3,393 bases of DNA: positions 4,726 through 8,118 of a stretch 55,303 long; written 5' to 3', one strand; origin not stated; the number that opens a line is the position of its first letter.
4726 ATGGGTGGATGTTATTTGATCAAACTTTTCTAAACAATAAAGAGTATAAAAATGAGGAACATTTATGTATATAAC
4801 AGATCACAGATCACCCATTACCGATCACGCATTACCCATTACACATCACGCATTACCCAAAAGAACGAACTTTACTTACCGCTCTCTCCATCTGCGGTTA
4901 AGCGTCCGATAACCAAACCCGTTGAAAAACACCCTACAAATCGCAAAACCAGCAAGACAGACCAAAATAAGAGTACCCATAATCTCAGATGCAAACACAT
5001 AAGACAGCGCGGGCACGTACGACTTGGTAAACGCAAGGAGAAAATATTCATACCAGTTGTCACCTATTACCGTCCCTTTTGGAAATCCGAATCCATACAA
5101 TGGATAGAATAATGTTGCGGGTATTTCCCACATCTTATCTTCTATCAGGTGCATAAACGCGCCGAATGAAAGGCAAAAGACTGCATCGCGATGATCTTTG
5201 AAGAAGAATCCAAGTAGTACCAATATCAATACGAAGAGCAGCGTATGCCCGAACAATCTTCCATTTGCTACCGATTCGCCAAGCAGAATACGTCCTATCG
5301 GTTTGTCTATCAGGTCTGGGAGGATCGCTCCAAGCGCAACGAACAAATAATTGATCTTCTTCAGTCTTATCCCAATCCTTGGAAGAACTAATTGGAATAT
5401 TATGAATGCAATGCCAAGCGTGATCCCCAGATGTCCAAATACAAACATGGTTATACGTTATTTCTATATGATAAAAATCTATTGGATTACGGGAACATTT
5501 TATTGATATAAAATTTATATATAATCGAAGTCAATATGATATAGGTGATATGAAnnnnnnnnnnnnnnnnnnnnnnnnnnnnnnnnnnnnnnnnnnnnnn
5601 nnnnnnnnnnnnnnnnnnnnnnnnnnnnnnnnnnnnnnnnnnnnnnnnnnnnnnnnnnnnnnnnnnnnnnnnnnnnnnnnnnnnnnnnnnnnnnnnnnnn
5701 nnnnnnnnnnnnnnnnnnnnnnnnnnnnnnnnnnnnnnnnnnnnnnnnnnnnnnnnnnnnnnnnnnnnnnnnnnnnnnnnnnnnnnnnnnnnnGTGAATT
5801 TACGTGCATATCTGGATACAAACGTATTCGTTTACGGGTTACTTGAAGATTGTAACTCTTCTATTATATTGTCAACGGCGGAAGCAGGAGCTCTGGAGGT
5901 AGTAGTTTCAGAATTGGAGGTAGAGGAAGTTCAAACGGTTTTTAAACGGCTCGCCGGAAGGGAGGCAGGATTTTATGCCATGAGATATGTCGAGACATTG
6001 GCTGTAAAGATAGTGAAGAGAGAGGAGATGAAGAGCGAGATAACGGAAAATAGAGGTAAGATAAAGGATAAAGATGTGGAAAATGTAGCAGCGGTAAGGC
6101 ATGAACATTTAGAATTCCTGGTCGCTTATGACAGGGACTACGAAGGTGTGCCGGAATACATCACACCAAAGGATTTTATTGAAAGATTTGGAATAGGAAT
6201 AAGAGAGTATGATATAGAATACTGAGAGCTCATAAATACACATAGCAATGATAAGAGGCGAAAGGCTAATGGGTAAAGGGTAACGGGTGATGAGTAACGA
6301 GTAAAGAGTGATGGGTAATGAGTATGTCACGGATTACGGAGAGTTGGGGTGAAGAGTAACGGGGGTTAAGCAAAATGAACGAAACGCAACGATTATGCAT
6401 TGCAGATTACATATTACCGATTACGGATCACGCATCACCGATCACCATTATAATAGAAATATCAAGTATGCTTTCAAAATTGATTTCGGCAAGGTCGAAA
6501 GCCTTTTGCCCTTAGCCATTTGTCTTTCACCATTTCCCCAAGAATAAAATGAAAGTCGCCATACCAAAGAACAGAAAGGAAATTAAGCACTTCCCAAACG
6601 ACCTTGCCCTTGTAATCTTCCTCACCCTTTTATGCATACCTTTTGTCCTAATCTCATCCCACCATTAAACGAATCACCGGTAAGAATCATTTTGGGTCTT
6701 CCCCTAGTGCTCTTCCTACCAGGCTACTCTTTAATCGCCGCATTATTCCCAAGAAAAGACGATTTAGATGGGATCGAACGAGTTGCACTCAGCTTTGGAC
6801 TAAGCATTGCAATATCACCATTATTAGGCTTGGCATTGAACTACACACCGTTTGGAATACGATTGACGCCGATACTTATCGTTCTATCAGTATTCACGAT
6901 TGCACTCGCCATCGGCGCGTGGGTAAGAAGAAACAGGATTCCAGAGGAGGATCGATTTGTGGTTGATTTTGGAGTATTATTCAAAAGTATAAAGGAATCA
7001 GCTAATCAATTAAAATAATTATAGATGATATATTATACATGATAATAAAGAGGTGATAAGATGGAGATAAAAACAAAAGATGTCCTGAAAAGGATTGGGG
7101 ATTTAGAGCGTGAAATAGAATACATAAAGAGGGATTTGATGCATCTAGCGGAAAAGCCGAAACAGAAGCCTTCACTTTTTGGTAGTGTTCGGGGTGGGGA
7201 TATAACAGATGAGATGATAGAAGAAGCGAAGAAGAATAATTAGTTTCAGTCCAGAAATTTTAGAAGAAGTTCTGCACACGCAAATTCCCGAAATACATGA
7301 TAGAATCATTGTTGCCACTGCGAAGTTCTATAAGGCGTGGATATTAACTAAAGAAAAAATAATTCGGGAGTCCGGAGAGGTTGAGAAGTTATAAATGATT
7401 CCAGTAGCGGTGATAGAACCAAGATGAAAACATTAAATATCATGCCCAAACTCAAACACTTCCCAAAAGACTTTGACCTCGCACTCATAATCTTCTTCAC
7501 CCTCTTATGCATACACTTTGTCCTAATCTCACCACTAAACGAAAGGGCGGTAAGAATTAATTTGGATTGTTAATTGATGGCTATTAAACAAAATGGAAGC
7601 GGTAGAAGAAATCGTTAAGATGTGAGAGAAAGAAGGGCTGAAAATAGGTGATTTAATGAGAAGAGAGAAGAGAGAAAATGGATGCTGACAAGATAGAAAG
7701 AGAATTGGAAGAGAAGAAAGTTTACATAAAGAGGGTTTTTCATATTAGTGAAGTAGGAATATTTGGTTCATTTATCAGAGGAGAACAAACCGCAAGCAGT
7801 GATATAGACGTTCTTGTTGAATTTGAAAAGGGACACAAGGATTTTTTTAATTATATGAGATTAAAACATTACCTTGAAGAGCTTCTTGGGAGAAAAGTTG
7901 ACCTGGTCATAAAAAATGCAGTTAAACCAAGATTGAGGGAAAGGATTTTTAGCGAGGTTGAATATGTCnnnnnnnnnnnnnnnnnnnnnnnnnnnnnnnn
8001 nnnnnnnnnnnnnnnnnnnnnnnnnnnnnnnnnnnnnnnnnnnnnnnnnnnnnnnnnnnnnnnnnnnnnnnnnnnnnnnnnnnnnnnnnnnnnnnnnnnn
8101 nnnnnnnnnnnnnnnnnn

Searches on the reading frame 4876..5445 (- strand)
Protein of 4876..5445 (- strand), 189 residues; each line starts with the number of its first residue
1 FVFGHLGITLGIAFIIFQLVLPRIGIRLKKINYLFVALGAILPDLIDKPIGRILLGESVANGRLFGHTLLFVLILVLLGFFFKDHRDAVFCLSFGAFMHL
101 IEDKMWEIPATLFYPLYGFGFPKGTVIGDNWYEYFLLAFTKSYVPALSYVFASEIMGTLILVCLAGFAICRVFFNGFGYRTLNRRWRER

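Call 84: search_protein_families(library=pfam, proteins=[window:4876-5445:-], max_evalue=0.001)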
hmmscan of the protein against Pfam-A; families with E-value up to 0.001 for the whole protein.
window:4876-5445:- (189 aa): 1 family
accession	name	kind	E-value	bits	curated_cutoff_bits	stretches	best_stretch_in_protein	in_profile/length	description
PF04307.19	YdjM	-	5.4e-15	55.8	29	1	11-169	8-167/176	YdjM inner membrane protein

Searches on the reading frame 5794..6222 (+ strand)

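Call 84: search_protein_families(library=pfam, proteins=[window:5794-6222:+], max_evalue=0.001)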
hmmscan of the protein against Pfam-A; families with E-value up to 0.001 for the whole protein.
window:5794-6222:+ (143 aa): 2 families
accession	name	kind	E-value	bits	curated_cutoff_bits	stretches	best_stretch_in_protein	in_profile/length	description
PF13470.12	PIN_3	-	1.9e-07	32.3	27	1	5-114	2-114/115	PIN domain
PF01850.27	PIN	-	0.00038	21.5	23.6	1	6-95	2-94/120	PIN domain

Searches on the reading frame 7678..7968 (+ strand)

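Call 84: search_protein_families(library=pfam, proteins=[window:7678-7968:+], max_evalue=0.001)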
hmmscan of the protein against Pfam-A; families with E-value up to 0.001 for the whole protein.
window:7678-7968:+ (97 aa): 3 families
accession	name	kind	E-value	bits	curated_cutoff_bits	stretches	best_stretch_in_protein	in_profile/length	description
PF01909.29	NTP_transf_2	-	2e-15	57.4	21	1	15-96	13-92/93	Nucleotidyltransferase domain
PF18765.7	Polbeta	-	4e-14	53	26.9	1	16-93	6-83/93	Polymerase beta, Nucleotidyltransferase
PF22600.2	MTPAP-like_central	-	1.3e-05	25.8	27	1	16-69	32-83/139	Poly(A) RNA polymerase, mitochondrial-like, central palm domain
